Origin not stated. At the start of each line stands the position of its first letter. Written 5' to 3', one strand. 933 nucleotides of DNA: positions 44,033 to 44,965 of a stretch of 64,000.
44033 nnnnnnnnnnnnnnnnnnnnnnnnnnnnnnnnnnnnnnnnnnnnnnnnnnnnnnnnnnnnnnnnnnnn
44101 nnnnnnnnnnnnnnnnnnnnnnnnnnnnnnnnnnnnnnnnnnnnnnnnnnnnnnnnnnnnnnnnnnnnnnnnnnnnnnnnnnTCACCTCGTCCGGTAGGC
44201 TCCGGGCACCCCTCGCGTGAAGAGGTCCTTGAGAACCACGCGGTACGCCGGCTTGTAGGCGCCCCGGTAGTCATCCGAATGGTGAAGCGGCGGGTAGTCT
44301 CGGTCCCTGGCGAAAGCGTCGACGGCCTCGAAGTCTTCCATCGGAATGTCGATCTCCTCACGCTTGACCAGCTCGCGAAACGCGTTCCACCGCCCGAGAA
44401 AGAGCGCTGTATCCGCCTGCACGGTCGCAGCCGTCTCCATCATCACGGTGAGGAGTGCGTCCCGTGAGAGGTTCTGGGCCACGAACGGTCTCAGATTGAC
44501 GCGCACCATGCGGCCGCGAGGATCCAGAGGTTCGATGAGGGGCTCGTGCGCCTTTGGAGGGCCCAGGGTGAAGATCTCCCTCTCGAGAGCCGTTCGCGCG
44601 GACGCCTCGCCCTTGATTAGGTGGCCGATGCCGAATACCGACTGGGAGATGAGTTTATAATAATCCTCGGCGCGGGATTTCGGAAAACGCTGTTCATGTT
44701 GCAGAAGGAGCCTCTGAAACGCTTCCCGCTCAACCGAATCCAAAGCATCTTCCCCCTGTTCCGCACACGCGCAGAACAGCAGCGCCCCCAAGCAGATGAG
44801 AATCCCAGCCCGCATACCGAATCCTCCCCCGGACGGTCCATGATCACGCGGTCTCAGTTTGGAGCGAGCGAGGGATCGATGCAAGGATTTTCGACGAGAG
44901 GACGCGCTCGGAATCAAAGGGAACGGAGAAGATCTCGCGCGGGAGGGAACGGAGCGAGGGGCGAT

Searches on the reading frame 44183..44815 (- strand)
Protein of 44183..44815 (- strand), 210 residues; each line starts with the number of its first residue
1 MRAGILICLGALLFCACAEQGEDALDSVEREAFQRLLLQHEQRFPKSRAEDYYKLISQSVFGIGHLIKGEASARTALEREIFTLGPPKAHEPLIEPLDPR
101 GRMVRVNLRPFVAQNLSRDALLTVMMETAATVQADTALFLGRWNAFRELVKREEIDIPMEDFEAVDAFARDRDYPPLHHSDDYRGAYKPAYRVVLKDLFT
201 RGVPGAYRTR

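Call 55: search_protein_families(library=ncbifam, proteins=[window:44183-44815:-], max_evalue=1)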
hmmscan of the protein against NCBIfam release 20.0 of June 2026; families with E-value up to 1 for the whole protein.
window:44183-44815:- (210 aa): 0 families

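Call 56: search_protein_families(library=pfam, proteins=[window:44183-44815:-], max_evalue=1)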
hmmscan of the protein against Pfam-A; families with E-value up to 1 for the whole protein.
window:44183-44815:- (210 aa): 1 family
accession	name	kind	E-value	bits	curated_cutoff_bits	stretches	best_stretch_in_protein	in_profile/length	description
PF03246.18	Pneumo_ncap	-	0.16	11.2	24.4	1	5-67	162-228/395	Pneumovirus nucleocapsid protein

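Call 81: search_solved_structures(query=window:44183-44815:-, max_evalue=1)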
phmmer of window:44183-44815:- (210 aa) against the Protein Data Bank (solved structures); distinct sequences matched with E-value up to 1: 0.

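Call 82: find_homologous_proteins(query=window:44183-44815:-, max_evalue=0.001)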
Query window:44183-44815:- (210 aa): 111 proteins with E <= 0.001 among 392 candidates.
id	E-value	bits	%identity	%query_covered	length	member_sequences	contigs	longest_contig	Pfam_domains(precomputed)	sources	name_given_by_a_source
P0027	5.9e-136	469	100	100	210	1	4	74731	-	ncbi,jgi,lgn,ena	-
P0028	1.0e-103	363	76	100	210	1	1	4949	-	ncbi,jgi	-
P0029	2.5e-99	349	72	100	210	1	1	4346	-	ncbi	-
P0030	6.2e-85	302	70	93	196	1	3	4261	-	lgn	-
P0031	1.8e-84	301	66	98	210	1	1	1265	-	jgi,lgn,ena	-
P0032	1.2e-79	285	66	88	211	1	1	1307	-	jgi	jgi:hypothetical protein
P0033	5.1e-78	280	66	95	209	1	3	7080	-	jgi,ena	-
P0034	2.9e-75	271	62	95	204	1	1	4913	-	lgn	-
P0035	1.3e-67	246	57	95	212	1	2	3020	-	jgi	jgi:hypothetical protein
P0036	3.8e-67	244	59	90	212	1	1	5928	-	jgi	jgi:hypothetical protein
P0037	2.7e-40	156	49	82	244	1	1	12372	-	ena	-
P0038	8.3e-35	138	40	96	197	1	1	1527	-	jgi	jgi:hypothetical protein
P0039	3.6e-34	136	41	96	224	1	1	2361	-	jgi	jgi:hypothetical protein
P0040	5.2e-33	133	44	76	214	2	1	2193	-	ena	-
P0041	2.7e-30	124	36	95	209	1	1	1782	-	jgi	jgi:hypothetical protein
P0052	3.5e-27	114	40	82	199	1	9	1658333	-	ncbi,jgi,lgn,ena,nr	ncbi:MAG TPA: hypothetical protein PLG50_08755 [bacterium]|nr:hypothetical protein [bacterium] HQG45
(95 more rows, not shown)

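Call 83: find_encoding_contigs(protein=P0052, flank=4000, max_places=2)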
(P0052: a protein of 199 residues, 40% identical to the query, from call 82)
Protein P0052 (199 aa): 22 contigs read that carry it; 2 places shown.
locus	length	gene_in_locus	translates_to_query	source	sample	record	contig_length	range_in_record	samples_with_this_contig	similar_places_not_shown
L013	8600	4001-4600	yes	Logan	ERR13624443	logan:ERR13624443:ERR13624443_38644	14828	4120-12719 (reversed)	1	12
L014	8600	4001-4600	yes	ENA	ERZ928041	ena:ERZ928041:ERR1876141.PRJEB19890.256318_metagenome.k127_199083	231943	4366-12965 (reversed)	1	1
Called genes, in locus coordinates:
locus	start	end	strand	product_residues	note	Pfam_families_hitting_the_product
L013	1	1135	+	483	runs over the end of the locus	PF02129:Peptidase_S15, PF12697:Abhydrolase_6, PF01738:DLH (faint), PF12146:Hydrolase_4, PF08840:BAAT_C (faint), PF00326:Peptidase_S9 (weak)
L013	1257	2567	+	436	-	PF05222:AlaDh_PNT_N, PF01262:AlaDh_PNT_C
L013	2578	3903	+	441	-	PF01488:Shikimate_DH, PF03435:Sacchrp_dh_NADP, PF16653:Sacchrp_dh_C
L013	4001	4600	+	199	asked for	-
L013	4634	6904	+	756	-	PF00106:adh_short, PF08659:KR, PF13561:adh_short_C2, PF02638:GHL10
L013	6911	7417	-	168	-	PF00881:Nitroreductase, PF14512:TM1586_NiRdase (weak)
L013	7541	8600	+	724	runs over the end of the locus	PF01546:Peptidase_M20 (weak), PF04389:Peptidase_M28, PF04074:DUF386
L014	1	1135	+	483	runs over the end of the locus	PF02129:Peptidase_S15, PF12697:Abhydrolase_6, PF01738:DLH (faint), PF12146:Hydrolase_4, PF08840:BAAT_C (faint), PF00326:Peptidase_S9 (weak)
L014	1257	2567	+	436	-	PF05222:AlaDh_PNT_N, PF01262:AlaDh_PNT_C (weak)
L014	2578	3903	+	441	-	PF01488:Shikimate_DH, PF03435:Sacchrp_dh_NADP, PF16653:Sacchrp_dh_C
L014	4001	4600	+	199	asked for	-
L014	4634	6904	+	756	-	PF00106:adh_short, PF08659:KR, PF13561:adh_short_C2, PF02638:GHL10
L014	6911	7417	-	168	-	PF00881:Nitroreductase, PF14512:TM1586_NiRdase (weak)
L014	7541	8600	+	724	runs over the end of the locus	PF01546:Peptidase_M20 (weak), PF04389:Peptidase_M28, PF04074:DUF386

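Call 84: find_encoding_contigs(protein=P0037, flank=4000, max_places=2)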
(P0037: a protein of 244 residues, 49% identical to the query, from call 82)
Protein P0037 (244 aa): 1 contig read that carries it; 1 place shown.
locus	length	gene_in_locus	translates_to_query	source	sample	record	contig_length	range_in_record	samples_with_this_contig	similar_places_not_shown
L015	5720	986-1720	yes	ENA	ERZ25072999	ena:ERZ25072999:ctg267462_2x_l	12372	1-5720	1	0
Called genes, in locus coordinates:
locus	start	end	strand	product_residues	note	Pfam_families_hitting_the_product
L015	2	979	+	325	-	?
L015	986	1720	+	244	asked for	-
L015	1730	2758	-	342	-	PF11583:AurF (weak)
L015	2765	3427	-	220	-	PF00440:TetR_N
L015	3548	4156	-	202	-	PF08308:PEGA (weak)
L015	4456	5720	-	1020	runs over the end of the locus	PF13517:FG-GAP_3 (faint)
